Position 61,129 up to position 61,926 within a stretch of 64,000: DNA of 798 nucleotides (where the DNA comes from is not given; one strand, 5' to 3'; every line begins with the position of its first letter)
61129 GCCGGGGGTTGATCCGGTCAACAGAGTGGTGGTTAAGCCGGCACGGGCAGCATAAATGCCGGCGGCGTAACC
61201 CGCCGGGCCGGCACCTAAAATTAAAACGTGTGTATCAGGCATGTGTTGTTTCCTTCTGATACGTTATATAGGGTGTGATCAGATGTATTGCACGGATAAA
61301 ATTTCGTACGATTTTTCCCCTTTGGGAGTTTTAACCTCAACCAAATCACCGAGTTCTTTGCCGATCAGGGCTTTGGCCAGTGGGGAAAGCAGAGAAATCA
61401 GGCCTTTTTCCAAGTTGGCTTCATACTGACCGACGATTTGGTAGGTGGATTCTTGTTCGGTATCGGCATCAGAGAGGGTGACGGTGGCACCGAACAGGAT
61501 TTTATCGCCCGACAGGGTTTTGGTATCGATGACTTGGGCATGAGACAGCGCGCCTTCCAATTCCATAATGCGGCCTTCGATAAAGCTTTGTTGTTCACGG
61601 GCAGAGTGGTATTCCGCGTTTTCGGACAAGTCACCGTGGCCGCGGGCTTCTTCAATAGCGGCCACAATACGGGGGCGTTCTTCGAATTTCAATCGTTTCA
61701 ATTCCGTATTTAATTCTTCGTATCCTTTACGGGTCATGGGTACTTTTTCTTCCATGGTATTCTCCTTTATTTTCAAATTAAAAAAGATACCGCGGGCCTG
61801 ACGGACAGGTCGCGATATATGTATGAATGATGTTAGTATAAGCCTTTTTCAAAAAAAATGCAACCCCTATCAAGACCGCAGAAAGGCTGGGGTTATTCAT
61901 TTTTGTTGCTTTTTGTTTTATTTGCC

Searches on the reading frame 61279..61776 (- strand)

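Call 61: search_protein_families(library=pfam, proteins=[window:61279-61776:-], max_evalue=0.001)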
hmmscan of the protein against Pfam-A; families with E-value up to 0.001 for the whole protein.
window:61279-61776:- (165 aa): 2 families
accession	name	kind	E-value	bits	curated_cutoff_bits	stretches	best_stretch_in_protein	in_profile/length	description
PF03449.20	GreA_GreB_N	-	2.3e-30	105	24.5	1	12-82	1-71/71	Transcription elongation factor, N-terminal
PF01272.25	GreA_GreB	-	5.5e-28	97.2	26.9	1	90-164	3-77/77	Transcription elongation factor, GreA/GreB, C-term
